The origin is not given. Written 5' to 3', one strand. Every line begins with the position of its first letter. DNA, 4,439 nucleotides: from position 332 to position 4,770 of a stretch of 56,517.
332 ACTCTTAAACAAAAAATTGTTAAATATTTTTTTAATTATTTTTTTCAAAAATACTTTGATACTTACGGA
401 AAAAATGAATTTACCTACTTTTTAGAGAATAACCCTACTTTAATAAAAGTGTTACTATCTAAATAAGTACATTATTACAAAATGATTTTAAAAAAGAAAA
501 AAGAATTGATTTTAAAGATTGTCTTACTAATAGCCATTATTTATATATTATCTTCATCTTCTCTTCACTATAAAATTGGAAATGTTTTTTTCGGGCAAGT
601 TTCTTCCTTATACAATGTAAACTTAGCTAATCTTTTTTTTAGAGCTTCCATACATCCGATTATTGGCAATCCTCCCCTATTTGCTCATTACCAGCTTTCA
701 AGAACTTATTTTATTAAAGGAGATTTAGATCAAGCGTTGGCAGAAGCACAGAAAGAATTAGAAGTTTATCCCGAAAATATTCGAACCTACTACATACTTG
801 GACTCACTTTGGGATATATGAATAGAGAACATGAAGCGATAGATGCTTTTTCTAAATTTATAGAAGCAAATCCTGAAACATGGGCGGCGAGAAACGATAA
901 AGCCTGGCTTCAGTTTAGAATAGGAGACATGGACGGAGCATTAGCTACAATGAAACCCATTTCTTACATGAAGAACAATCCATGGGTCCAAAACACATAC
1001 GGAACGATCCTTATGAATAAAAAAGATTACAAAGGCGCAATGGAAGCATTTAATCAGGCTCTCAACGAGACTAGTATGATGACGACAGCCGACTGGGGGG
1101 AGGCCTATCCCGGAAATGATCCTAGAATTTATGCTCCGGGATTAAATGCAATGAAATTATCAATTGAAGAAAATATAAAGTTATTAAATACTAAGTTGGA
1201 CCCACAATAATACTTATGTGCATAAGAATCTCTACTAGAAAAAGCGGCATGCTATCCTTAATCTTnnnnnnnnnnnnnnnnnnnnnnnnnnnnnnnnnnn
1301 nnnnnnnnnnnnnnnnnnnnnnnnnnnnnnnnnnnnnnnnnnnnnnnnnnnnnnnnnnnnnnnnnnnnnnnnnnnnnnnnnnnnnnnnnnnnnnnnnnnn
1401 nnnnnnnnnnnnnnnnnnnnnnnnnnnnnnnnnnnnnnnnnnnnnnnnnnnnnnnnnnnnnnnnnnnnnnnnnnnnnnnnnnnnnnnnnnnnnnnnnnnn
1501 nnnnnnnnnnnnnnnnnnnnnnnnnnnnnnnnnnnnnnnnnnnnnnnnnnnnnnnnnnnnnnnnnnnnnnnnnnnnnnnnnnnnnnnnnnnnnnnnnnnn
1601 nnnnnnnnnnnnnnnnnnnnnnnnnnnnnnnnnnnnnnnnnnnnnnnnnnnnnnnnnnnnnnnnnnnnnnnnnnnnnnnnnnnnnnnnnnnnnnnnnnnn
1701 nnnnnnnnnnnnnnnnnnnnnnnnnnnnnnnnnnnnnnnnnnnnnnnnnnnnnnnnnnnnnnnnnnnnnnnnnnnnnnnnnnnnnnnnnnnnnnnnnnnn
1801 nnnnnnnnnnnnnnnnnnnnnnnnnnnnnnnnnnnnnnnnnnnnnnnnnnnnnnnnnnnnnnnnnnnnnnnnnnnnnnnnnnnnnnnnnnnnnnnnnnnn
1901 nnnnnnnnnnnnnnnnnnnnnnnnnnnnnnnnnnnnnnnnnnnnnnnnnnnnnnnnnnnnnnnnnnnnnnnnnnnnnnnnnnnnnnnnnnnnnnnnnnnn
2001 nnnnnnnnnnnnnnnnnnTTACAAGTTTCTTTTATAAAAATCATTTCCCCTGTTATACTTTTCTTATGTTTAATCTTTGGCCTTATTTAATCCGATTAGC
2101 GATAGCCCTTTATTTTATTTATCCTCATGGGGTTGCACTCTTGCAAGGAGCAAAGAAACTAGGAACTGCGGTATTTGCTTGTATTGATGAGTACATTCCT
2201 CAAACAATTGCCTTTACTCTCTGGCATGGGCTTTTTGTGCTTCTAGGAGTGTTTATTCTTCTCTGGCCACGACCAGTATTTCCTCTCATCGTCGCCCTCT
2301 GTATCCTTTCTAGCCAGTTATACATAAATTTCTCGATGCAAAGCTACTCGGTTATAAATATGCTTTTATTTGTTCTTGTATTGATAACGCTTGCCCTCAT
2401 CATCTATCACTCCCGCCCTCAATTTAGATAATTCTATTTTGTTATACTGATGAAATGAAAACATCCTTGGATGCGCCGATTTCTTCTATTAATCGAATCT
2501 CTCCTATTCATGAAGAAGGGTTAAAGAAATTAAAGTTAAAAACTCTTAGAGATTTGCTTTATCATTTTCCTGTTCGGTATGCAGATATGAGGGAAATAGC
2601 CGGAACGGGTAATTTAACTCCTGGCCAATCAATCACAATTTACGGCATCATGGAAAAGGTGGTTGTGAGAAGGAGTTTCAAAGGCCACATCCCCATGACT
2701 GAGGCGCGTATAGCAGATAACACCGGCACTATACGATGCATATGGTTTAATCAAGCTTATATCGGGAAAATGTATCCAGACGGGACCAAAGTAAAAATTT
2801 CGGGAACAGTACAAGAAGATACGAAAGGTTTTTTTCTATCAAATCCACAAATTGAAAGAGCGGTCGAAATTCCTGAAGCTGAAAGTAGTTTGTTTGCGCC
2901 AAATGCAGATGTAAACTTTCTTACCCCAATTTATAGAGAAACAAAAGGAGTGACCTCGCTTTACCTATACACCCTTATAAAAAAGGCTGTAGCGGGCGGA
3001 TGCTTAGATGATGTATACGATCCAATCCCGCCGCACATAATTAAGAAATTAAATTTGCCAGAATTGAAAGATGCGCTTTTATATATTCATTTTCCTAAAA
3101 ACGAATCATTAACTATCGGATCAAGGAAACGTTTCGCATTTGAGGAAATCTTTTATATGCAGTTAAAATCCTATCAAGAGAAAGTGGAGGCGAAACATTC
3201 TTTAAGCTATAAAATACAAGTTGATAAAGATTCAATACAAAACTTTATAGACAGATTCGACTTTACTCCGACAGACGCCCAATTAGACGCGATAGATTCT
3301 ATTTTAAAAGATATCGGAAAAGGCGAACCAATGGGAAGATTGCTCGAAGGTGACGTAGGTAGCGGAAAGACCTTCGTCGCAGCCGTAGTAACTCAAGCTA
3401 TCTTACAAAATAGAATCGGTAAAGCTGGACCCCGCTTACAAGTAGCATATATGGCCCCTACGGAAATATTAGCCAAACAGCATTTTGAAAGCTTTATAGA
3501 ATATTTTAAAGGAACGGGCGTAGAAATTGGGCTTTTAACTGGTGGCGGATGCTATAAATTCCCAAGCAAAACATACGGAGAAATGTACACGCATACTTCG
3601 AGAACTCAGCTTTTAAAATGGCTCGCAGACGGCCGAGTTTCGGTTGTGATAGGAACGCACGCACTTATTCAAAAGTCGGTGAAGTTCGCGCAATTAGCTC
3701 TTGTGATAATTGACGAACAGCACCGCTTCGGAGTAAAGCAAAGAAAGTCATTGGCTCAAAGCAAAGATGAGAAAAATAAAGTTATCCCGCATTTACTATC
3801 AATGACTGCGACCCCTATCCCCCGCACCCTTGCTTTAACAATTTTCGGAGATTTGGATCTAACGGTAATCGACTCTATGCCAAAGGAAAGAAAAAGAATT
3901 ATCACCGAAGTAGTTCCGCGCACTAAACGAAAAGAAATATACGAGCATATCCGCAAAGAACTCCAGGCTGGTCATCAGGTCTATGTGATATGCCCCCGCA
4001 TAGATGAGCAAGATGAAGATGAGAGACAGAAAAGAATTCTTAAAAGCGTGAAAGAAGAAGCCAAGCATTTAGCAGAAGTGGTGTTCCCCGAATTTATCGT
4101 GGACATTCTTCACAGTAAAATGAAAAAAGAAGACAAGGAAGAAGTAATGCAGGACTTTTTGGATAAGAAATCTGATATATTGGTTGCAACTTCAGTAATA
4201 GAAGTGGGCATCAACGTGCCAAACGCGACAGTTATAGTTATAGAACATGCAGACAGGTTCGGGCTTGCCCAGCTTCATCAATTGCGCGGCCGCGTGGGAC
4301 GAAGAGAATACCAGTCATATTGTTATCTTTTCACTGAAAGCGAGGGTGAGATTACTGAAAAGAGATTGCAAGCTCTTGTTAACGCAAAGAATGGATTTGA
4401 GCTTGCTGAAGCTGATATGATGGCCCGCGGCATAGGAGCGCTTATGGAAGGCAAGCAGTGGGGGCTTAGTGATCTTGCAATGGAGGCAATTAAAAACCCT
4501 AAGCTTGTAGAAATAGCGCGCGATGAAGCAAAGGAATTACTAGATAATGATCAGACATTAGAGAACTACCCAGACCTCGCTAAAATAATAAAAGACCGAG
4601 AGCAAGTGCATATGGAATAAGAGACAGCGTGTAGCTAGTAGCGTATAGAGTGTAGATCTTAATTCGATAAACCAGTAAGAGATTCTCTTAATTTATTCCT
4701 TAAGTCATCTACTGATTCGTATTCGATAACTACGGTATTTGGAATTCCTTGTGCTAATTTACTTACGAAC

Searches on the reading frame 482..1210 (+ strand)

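Call 56: search_protein_families(library=pfam, proteins=[window:482-1210:+], max_evalue=0.0001)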
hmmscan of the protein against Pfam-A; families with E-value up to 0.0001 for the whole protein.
window:482-1210:+ (242 aa): 11 families
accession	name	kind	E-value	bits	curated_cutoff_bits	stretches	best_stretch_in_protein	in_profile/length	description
PF07719.23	TPR_2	-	1.1e-14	53.7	27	0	68-99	3-34/34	Tetratricopeptide repeat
PF13181.12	TPR_8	-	3.1e-13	49.2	25.7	0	101-132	2-33/34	Tetratricopeptide repeat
PF13432.12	TPR_16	-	3.3e-10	40.7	32.7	1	106-156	3-53/65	Tetratricopeptide repeat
PF13431.12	TPR_17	-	2.5e-09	37.1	24.4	0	90-120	3-33/34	Tetratricopeptide repeat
PF14559.12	TPR_19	-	7.7e-09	36.2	25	0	118-161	9-52/68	Tetratricopeptide repeat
PF00515.34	TPR_1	-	1.5e-08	34.5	27.8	0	101-131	2-32/34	Tetratricopeptide repeat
PF13428.12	TPR_14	-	5.3e-08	33.2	23.5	0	68-107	3-42/44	Tetratricopeptide repeat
PF13414.12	TPR_11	-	3.5e-07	30.3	26.8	0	75-110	3-38/42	TPR repeat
PF13424.12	TPR_12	-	4.5e-07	30.4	30.1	0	69-125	6-70/77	Tetratricopeptide repeat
PF13174.12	TPR_6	-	6.6e-07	30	26.3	0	103-132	3-32/33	Tetratricopeptide repeat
PF12895.13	ANAPC3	-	5.7e-05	23.7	27.2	0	70-125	27-81/82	Anaphase-promoting complex, cyclosome, subunit 3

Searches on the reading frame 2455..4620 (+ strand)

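Call 56: search_protein_families(library=pfam, proteins=[window:2455-4620:+], max_evalue=0.0001)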
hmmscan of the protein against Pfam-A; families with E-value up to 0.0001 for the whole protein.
window:2455-4620:+ (721 aa): 8 families
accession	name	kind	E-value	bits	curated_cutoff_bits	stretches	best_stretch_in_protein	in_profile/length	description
PF00270.35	DEAD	-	1.8e-21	77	26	1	273-459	1-164/167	DEAD/DEAH box helicase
PF00271.37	Helicase_C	-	4.6e-21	75.6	23.5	1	495-617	6-109/110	Helicase conserved C-terminal domain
PF17191.10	RecG_wedge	-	4.1e-17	62.7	23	1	9-143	2-135/162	RecG wedge domain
PF04851.21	ResIII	-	8.9e-13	48.9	22.5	1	270-454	2-162/164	Type III restriction enzyme, res subunit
PF19833.4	RecG_dom3_C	-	4.1e-07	30.4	26.8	1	646-704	3-63/87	ATP-dependent DNA helicase RecG, domain 3, C-terminal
PF01336.31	tRNA_anti-codon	-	1.1e-06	28.9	27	1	70-134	7-73/75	OB-fold nucleic acid binding domain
PF13191.12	AAA_16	-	3.1e-06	28.2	32.6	0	274-335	6-60/167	AAA ATPase domain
PF22590.2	Cas3-like_C_2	-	7.8e-06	26.6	27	0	494-617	17-104/106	CRISPR-associated nuclease/helicase Cas3, C-terminal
